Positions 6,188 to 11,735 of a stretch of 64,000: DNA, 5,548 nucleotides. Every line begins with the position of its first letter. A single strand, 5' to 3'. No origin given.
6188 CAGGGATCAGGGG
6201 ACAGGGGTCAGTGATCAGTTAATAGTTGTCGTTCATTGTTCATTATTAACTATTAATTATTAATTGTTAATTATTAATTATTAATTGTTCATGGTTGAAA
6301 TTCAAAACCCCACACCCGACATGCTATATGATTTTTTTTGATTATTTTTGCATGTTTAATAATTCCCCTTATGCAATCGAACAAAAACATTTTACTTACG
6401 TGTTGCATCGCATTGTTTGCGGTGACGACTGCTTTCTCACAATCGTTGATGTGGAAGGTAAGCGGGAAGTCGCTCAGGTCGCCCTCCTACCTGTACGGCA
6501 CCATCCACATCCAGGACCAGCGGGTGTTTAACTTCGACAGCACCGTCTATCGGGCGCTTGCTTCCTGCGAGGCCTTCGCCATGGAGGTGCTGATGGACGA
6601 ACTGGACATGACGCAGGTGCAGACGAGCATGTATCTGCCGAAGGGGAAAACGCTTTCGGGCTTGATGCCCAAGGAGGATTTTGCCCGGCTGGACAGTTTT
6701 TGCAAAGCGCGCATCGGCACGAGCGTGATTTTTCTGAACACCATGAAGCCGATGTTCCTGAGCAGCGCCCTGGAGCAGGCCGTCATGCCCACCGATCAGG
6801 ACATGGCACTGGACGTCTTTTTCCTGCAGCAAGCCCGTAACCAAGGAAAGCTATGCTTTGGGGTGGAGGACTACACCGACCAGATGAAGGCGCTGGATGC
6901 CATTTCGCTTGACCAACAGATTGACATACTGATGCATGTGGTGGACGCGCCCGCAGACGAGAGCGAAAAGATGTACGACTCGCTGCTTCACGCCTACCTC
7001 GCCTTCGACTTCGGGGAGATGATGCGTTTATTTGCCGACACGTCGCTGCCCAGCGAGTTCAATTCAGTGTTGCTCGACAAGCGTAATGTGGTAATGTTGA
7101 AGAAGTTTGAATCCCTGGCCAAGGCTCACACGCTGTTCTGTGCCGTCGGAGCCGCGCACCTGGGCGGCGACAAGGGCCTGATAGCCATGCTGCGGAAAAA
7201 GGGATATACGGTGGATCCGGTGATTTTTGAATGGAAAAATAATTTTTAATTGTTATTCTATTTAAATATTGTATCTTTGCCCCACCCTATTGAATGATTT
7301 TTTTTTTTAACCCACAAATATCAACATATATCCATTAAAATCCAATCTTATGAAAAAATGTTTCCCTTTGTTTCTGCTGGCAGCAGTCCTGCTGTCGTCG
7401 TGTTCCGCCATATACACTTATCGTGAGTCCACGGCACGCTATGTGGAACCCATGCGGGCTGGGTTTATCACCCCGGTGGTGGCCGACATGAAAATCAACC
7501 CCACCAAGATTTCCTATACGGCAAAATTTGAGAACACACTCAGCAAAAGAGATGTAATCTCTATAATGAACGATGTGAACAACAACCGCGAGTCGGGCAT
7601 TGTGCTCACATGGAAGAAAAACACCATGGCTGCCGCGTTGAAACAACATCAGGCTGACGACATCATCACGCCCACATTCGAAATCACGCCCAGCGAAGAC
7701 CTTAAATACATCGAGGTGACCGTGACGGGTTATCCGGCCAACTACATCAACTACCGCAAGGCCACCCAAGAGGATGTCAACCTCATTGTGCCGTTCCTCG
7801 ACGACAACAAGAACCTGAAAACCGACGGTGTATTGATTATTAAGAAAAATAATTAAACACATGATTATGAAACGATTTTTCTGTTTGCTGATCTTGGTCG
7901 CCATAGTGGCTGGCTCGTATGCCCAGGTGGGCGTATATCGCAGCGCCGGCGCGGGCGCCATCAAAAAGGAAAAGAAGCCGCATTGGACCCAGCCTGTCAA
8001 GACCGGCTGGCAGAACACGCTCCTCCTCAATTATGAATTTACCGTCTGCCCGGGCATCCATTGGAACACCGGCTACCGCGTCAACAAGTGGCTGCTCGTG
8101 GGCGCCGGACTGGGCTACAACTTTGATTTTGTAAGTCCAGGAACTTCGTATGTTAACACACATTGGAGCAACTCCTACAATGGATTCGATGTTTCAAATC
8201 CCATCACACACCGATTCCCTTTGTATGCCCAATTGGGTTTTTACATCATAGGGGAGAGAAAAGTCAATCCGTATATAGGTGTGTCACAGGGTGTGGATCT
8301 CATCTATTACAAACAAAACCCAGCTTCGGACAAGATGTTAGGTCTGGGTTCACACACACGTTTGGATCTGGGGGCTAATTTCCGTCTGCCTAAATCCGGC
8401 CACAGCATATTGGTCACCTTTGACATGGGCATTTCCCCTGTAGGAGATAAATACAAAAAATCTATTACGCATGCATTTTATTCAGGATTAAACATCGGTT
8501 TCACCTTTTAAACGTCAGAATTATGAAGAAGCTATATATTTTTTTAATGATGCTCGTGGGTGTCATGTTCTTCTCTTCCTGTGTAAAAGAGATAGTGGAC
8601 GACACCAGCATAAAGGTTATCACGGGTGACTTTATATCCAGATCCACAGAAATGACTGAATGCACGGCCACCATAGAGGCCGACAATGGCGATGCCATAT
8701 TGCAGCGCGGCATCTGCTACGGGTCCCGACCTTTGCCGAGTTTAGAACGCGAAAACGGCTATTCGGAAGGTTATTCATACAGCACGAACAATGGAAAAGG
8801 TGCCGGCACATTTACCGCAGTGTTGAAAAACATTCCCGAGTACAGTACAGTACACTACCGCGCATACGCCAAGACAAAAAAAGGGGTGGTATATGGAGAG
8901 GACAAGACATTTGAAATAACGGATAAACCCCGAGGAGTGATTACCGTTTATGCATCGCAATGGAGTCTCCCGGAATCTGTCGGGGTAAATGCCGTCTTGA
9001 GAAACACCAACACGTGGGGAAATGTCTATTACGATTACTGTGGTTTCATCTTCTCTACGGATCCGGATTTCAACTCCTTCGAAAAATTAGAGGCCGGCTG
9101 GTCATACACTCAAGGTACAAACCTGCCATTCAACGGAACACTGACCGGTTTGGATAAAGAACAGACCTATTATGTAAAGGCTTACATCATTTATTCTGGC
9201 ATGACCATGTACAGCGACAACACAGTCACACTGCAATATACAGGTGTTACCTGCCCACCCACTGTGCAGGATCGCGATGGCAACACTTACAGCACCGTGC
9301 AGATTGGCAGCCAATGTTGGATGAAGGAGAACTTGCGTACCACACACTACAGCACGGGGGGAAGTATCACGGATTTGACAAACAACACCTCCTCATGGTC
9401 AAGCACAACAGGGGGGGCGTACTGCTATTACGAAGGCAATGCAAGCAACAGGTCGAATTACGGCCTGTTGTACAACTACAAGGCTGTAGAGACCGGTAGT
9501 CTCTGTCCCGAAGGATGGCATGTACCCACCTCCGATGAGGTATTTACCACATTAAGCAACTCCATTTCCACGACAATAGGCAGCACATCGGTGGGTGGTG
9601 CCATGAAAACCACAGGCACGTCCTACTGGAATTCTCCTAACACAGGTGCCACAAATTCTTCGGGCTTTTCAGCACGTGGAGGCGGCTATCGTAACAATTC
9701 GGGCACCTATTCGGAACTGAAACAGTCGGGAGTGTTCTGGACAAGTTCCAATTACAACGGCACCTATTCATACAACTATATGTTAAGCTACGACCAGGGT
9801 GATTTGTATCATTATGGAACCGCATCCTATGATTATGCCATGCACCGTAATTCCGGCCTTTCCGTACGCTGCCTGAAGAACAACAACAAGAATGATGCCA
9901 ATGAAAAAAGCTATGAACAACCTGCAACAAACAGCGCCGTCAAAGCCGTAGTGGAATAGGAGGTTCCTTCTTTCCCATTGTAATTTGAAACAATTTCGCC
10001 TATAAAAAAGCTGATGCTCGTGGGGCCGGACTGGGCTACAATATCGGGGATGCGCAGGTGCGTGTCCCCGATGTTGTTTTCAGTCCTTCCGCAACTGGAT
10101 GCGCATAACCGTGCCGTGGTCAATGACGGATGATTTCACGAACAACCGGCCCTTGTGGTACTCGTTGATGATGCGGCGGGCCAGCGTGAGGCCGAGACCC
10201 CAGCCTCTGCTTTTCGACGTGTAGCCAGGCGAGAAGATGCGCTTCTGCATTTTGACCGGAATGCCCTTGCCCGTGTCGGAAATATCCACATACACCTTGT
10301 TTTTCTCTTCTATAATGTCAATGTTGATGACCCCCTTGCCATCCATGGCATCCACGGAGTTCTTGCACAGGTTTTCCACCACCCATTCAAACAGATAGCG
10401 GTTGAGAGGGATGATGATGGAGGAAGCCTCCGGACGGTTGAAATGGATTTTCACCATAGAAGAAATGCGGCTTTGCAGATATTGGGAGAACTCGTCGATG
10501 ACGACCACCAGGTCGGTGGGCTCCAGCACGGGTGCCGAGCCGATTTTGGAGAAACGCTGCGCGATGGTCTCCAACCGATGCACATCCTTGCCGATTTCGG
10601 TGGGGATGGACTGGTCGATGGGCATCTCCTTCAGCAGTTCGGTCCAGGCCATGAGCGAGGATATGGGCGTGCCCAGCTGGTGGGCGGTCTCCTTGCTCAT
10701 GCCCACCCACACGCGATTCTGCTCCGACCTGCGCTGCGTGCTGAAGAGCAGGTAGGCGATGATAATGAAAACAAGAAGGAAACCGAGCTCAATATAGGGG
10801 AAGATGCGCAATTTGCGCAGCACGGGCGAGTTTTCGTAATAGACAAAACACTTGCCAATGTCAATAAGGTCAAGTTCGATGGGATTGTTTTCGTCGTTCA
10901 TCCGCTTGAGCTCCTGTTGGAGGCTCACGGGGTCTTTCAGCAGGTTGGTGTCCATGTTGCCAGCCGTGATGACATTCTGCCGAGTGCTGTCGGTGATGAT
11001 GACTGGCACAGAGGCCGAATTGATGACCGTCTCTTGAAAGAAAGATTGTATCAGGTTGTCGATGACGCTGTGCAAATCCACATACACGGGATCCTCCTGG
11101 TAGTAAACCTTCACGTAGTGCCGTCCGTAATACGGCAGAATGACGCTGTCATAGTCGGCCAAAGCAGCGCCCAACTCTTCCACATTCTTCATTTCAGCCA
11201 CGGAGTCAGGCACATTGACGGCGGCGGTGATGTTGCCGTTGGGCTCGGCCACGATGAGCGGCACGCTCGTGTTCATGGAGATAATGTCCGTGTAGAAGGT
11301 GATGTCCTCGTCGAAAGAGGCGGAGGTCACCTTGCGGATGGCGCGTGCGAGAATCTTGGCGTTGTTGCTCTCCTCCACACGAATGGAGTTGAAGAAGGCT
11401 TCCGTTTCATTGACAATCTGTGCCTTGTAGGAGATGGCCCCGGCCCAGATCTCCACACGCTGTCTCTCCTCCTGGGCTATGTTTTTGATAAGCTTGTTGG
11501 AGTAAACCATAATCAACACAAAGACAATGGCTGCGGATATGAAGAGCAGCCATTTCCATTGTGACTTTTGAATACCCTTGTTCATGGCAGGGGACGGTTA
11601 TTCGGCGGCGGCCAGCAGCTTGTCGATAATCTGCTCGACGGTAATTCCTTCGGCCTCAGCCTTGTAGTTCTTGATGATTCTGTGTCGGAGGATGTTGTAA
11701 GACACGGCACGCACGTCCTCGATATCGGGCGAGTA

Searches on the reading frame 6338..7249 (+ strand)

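Call 49: search_protein_families(library=pfam, proteins=[window:6338-7249:+], max_evalue=0.00001)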
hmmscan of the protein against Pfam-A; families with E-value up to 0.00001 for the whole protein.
window:6338-7249:+ (303 aa): 1 family
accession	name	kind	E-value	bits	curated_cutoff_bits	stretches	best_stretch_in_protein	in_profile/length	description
PF01963.22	TraB_PrgY_gumN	-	1e-56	193.1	26.8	1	37-293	1-262/263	TraB/PrgY/gumN family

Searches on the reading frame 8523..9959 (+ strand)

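Call 49: search_protein_families(library=pfam, proteins=[window:8523-9959:+], max_evalue=0.00001)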
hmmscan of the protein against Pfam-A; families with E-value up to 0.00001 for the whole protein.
window:8523-9959:+ (478 aa): 1 family
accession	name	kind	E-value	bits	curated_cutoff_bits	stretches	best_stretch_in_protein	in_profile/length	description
PF09603.15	Fib_succ_major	-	8.7e-37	127.6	33.9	1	259-452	1-187/187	Fibrobacter succinogenes major domain (Fib_succ_major)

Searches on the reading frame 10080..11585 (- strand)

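Call 49: search_protein_families(library=pfam, proteins=[window:10080-11585:-], max_evalue=0.00001)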
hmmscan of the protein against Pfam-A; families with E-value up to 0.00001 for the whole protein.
window:10080-11585:- (501 aa): 1 family
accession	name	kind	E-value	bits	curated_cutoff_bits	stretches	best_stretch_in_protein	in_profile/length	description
PF02518.31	HATPase_c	-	2.2e-18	67.2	26.4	1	401-500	8-109/111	Histidine kinase-, DNA gyrase B-, and HSP90-like ATPase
